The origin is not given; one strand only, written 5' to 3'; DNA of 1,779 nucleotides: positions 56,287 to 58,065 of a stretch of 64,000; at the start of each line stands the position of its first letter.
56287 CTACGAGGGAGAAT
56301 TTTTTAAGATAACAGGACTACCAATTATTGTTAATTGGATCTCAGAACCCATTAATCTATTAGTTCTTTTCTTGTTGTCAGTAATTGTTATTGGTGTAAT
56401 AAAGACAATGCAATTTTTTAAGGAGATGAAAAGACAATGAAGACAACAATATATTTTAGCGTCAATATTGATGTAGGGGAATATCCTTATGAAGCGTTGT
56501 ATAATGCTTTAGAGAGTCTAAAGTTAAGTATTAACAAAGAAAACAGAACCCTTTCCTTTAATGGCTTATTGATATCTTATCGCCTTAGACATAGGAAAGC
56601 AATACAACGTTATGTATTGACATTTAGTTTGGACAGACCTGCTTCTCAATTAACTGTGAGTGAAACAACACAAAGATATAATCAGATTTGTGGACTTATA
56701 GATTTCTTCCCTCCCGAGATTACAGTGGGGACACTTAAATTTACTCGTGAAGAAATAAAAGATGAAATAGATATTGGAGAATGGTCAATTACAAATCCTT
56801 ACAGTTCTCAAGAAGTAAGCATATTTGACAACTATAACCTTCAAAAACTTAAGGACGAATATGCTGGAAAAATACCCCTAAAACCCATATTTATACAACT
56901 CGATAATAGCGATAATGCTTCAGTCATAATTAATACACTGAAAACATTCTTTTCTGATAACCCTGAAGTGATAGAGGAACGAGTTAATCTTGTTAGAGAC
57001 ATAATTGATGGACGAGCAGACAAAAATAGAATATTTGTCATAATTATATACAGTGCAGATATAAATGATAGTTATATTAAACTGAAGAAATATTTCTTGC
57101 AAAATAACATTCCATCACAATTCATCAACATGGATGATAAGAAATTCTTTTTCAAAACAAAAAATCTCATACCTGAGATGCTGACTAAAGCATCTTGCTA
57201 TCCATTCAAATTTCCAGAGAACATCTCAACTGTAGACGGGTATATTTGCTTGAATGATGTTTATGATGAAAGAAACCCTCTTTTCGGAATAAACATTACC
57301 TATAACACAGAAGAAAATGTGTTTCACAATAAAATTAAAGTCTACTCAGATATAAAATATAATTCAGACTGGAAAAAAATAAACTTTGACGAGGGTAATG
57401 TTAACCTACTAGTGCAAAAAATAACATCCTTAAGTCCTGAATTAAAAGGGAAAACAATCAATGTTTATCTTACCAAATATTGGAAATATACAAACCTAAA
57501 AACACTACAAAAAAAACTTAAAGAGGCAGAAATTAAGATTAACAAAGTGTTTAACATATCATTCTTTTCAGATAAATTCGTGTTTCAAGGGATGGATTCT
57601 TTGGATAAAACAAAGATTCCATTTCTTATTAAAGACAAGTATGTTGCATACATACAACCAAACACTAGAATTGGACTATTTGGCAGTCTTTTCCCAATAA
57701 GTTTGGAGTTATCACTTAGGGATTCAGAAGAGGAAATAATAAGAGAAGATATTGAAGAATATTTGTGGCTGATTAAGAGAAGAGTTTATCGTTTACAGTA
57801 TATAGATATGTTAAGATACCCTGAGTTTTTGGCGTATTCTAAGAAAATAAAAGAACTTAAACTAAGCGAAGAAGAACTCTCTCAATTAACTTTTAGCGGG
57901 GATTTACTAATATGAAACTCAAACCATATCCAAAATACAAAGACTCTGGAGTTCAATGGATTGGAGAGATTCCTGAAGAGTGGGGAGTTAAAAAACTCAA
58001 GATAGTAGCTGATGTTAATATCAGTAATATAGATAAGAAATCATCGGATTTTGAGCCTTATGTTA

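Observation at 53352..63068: A type I R-M operon carries three embedded genes of unknown function (X1, X2, X3), two of them membrane proteins. This is a candidate novel defense module piggybacking on hsdMSR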

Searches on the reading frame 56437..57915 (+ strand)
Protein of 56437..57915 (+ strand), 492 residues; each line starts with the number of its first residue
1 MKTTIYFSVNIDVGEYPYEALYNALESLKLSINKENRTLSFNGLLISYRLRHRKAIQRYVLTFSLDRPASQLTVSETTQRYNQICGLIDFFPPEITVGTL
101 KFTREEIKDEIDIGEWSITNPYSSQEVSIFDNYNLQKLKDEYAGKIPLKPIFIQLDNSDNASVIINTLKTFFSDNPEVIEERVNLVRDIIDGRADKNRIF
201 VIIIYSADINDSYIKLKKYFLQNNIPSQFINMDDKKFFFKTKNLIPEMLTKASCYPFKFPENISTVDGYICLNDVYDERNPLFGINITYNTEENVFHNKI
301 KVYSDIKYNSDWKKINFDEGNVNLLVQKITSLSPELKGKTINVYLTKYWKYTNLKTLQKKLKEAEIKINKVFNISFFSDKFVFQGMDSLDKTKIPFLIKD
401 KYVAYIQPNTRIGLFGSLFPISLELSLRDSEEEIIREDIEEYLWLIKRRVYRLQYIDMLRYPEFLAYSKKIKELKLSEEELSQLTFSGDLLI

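Call 3: search_protein_families(library=pfam, proteins=[window:56437-57915:+], max_evalue=1)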
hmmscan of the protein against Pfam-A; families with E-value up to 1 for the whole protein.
window:56437-57915:+ (492 aa): 1 family
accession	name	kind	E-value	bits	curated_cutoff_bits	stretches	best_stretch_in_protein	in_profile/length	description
PF17618.7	SL4P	-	0.89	10.1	28.1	0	355-389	31-65/88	Uncharacterized Strongylid L4 protein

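Call 4: search_protein_families(library=padloc, proteins=[window:56437-57915:+], max_evalue=1)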
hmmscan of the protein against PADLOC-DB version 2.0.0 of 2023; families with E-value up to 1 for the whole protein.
window:56437-57915:+ (492 aa): 5 families
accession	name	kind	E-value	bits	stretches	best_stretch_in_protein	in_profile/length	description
PDLC02428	PprPIWI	-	3.3e-10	37.3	1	188-270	377-457/666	-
PDLC02436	pAgo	-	3.2e-08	30.8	1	149-270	77-210/460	-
PDLC02397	pAgo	-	3.5e-05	20.9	1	209-267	312-372/578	-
PDLC02388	pAgo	-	0.0015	14.9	1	207-279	438-509/716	-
PDLC02387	pAgo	-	0.023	11.1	1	194-258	387-451/672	-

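Call 5: search_protein_families(library=ncbifam, proteins=[window:56437-57915:+], max_evalue=1)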
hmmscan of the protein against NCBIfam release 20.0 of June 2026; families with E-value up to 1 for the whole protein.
window:56437-57915:+ (492 aa): 0 families

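Call 6: search_solved_structures(query=window:56437-57915:+, max_evalue=10, show_alignments=3)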
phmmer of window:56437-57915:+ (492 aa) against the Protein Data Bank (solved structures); distinct sequences matched with E-value up to 10: 1.
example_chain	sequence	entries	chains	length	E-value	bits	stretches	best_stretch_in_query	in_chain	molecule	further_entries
6xyw_Br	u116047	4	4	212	0.8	11.7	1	320-383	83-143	40S ribosomal protein S19, mitochondrial | uS19m | Small ribosomal subunit protein uS19m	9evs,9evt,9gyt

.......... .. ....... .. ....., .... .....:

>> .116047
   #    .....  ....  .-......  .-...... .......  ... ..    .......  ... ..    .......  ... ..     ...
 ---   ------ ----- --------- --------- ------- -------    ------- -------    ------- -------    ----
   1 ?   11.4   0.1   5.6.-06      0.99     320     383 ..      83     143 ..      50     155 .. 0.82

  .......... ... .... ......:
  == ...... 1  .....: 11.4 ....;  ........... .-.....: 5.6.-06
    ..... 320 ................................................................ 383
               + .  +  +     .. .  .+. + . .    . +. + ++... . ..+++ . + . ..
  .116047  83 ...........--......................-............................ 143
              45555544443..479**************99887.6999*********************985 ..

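Call 10: find_homologous_proteins(query=window:56437-57915:+)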
Query window:56437-57915:+ (492 aa): 10 proteins with E <= 0.001 among 8000 candidates.
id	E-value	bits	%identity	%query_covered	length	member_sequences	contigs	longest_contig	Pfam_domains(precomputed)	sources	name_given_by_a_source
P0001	0.0e+0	1084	100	100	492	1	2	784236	-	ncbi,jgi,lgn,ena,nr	ncbi:hypothetical protein COV18_02220 [Candidatus Woesearchaeota archaeon CG10_big_fil_rev_8_21_14_0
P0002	2.6e-266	902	81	100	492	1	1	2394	-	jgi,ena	-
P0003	8.7e-260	881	79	100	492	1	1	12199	-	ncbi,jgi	ncbi:MAG: hypothetical protein WC254_03520 [Candidatus Woesearchaeota archaeon]|jgi:hypothetical pro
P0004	1.2e-200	686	64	100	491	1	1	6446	-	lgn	-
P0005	4.9e-197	674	66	100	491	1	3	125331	-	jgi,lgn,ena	-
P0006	1.3e-189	649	61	100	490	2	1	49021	-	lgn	-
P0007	7.3e-179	614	59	100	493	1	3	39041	-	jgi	-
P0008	9.6e-150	518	72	69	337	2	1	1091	-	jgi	-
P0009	1.7e-116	408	63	63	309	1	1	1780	-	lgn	-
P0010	1.5e-87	313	38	100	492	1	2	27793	-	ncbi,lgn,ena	-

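Call 11: find_encoding_contigs(protein=P0010, flank=10000, max_places=3)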
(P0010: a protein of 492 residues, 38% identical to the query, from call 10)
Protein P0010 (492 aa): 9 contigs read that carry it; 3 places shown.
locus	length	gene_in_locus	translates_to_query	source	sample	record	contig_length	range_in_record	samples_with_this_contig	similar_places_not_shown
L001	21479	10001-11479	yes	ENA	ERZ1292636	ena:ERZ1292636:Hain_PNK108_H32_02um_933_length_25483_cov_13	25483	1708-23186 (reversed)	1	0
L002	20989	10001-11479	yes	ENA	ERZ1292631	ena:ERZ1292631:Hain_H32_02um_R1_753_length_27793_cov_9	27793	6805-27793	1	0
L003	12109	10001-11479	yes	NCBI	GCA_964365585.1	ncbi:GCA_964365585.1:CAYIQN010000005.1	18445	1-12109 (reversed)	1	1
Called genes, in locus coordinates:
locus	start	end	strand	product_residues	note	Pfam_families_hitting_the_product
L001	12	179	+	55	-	-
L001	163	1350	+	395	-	PF01555:N6_N4_Mtase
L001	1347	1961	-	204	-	PF09568:RE_MjaI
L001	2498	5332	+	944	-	PF04313:HSDR_N, PF00270:DEAD, PF04851:ResIII, PF18766:SWI2_SNF2, PF00271:Helicase_C, PF08463:EcoEI_R_C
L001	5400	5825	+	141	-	-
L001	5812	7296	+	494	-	PF12161:HsdM_N, PF02384:N6_Mtase, PF01170:UPF0020, PF07669:Eco57I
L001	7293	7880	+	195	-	-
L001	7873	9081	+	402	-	PF01420:Methylase_S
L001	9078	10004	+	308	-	-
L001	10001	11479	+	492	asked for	-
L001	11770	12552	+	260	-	PF13495:Phage_int_SAM_4 (weak), PF00589:Phage_integrase, PF22823:MrpR_C_cat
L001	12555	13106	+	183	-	PF03167:UDG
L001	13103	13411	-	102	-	-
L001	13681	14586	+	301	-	PF00574:CLP_protease (faint), PF01972:SDH_protease (weak), PF25145:NfeD1b_N, PF01343:Peptidase_S49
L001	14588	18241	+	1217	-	PF05922:Inhibitor_I9 (weak), PF00082:Peptidase_S8, PF19077:Big_13 (faint), PF13750:Big_3_3 (faint), PF17957:Big_7 (weak)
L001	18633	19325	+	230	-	-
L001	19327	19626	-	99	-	-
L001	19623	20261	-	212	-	PF02308:MgtC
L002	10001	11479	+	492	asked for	-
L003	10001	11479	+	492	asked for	-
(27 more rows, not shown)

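Call 12: find_encoding_contigs(protein=P0005, flank=10000, max_places=2)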
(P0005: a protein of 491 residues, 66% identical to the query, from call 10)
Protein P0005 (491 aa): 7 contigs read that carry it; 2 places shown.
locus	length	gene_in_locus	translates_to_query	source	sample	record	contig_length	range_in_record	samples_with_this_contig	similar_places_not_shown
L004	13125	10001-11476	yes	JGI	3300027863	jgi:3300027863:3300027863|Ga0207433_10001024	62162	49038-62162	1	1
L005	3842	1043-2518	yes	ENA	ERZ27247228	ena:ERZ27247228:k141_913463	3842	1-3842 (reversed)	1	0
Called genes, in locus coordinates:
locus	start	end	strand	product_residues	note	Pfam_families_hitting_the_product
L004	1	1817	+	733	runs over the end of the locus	PF00041:fn3 (weak)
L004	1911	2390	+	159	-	PF03439:Spt5-NGN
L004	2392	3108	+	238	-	PF03946:Ribosomal_L11_N, PF00298:Ribosomal_L11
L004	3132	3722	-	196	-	PF01569:PAP2, PF14378:PAP2_3 (weak)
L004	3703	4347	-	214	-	PF09335:VTT_dom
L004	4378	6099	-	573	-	PF00488:MutS_V (weak)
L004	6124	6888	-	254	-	PF01791:DeoC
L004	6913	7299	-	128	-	PF02996:Prefoldin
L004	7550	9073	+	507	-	PF12161:HsdM_N, PF02384:N6_Mtase, PF05175:MTS (weak)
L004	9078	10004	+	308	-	-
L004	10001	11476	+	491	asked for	-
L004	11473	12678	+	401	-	PF01420:Methylase_S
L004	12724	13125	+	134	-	?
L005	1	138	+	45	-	?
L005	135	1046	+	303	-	-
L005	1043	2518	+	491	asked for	-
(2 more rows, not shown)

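Call 13: find_encoding_contigs(protein=P0006, flank=10000, max_places=2)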
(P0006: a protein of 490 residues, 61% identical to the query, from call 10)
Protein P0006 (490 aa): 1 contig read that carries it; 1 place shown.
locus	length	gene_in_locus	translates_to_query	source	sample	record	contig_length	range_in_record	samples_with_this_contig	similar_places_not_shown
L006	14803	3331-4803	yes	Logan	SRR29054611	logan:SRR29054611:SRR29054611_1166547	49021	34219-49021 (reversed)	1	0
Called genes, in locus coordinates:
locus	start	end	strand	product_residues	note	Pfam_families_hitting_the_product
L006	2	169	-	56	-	?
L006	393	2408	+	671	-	PF12161:HsdM_N, PF02384:N6_Mtase, PF07669:Eco57I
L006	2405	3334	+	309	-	-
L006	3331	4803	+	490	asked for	-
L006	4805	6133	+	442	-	PF01420:Methylase_S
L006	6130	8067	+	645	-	PF03235:GmrSD_N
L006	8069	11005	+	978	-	PF04313:HSDR_N, PF00270:DEAD, PF04851:ResIII, PF18766:SWI2_SNF2, PF22679:T1R_D3-like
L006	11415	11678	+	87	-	-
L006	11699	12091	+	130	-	-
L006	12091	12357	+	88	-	PF00565:SNase (weak)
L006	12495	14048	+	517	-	PF00587:tRNA-synt_2b, PF03129:HGTP_anticodon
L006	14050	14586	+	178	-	-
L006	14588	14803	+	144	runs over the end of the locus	-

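Call 14: find_encoding_contigs(protein=P0007, flank=10000, max_places=2)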
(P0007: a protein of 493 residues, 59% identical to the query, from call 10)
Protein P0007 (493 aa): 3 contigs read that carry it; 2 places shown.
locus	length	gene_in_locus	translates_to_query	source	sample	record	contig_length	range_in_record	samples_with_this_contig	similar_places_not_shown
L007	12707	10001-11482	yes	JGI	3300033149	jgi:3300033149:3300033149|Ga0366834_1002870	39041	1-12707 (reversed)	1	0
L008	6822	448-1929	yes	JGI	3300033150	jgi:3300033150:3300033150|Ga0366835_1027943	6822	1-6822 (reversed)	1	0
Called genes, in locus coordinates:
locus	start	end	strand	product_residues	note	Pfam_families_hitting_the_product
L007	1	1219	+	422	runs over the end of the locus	PF13847:Methyltransf_31 (faint), PF01555:N6_N4_Mtase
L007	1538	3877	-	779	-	PF13514:AAA_27 (weak)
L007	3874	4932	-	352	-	PF00149:Metallophos, PF12850:Metallophos_2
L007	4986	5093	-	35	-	-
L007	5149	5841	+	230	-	-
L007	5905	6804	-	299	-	PF01609:DDE_Tnp_1, PF13612:DDE_Tnp_1_3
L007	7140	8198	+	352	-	PF12161:HsdM_N, PF02384:N6_Mtase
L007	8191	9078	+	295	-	PF02384:N6_Mtase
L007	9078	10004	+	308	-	-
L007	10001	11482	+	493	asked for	-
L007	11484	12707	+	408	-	?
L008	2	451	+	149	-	?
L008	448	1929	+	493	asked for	-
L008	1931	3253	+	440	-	PF01420:Methylase_S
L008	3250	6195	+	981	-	PF04313:HSDR_N, PF00270:DEAD, PF04851:ResIII, PF18766:SWI2_SNF2, PF22679:T1R_D3-like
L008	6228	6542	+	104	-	-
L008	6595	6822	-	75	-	?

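Call 31: predict_structure(alignment_id=A1)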
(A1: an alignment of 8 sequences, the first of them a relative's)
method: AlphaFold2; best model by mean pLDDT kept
length: 492 residues; sequences in the alignment: 8
mean_pLDDT: 64.9   pTM: 0.40
mean pLDDT of the five models: 64.9, 63.1, 60.4, 58.6, 58.5
residues with pLDDT >= 90: 44; 70-90: 194; 50-70: 115; < 50: 139
segments of 3 or more residues with pLDDT < 50: 107-133, 254-262, 275-279, 376-421, 447-492
pLDDT, mean of each block of 10 residues (from residue 1): 67 83 91 88 83 64 67 65 80 89 63 38 41 61 80 82 88 91 87 86 80 75 75 60 60 45 67 55 66 59 70 73 88 84 79 89 90 51 26 26 27 28 62 62 51 31 37 40 31 27
secondary structure, 60 per line:
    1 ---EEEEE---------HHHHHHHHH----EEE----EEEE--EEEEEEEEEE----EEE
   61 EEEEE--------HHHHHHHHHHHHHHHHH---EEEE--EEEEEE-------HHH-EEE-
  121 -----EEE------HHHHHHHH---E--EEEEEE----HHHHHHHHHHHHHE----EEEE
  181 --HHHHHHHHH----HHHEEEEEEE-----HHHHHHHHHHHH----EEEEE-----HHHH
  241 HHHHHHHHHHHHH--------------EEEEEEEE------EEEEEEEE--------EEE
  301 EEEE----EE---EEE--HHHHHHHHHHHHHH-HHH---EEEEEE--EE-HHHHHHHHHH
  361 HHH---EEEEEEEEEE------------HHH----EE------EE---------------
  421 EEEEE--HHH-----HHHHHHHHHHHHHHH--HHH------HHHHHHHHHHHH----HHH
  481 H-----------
elements in order: E4-8 H18-26 E31-33 E38-41 E44-53 E58-65 H74-90 E94-97 E100-105 E117-119 E126-128 H135-142 E149-154 H159-171 E177-180 H183-191 E199-205 H211-222 E227-231 H237-253 E268-275 E282-289 E298-304 E314-316 H319-332 E340-345 H351-363 E367-376 E421-425 H436-450 H462-473 H478-481

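Call 32: search_protein_representatives(alignment_id=A1)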
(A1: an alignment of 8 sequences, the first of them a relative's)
Query: 8 sequences, 492 profile positions. Proteins with E-value up to 0.001 (for the whole library): 72; up to 1e-10: 58; up to 1e-30: 33. The best 72 are listed.
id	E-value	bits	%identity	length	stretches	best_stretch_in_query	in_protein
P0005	5.8e-259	876.4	-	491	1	1-492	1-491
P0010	5.1e-206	701.8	-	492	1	1-492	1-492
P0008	2.0e-186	637.2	-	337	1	155-492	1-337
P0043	4.2e-75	270.0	-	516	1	19-478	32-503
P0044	7.3e-73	262.6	-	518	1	18-477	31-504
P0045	1.1e-72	262.0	-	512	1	32-488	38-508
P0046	2.3e-72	260.9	-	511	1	25-479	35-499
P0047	5.4e-72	259.7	-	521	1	21-478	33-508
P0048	1.9e-70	254.6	-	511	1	28-474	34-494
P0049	1.0e-63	232.4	-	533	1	5-485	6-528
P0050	1.4e-62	228.6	-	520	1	3-477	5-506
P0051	3.6e-49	184.4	-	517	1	18-479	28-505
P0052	4.2e-49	184.2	-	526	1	17-476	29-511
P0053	2.1e-48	181.9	-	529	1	26-490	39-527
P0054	2.0e-47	178.6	-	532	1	11-492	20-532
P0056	3.7e-47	177.8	-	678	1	29-479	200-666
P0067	1.9e-37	145.8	-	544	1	1-479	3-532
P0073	4.6e-30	121.4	-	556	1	23-479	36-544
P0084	6.1e-18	81.4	-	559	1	106-468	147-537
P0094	2.3e-13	66.3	-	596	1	55-463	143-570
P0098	1.4e-09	53.8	-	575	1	66-473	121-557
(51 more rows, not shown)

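Call 34: search_protein_families(library=pfam, alignment_id=A2, max_evalue=0.01)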
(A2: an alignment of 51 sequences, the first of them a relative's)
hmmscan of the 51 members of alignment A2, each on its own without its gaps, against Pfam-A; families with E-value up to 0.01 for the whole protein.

A. member 1, P0001 (492 aa): 0 families

B. families by the number of members that match (of 51 scanned): 3 families
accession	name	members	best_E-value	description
PF02171.23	Piwi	3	0.00022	Piwi domain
PF21490.2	PB2_cap-binding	1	0.0031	Polymerase basic protein 2, cap-binding domain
PF18273.6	T3RM_EcoP15I_C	1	0.009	Type III R-M EcoP15I C-terminal domain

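Call 35: search_protein_families(library=padloc, alignment_id=A2, max_evalue=0.01)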
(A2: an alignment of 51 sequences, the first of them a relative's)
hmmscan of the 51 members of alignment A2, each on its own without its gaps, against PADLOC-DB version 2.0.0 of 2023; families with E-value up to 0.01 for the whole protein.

A. member 1, P0001 (492 aa): 4 families
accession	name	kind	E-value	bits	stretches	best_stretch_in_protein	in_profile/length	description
PDLC02428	PprPIWI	-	3.3e-10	37.3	1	188-270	377-457/666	-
PDLC02436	pAgo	-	3.2e-08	30.8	1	149-270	77-210/460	-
PDLC02397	pAgo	-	3.5e-05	20.9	1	209-267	312-372/578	-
PDLC02388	pAgo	-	0.0015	14.9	1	207-279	438-509/716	-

B. families by the number of members that match (of 51 scanned): 10 families
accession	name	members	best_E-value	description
PDLC02436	pAgo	33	5.1e-13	-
PDLC02428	PprPIWI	21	2.5e-11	-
PDLC02397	pAgo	13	2.1e-07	-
PDLC02388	pAgo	6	0.00063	-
PDLC02396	pAgo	4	1.5e-06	-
PDLC02387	pAgo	4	0.0013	-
PDLC02381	pAgo_II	2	7.7e-05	Class II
PDLC02386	pAgo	1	2.6e-05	-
PDLC02379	pAgo_II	1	0.00012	Class II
PDLC03384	MTase_II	1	0.0016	Type II methyltransferase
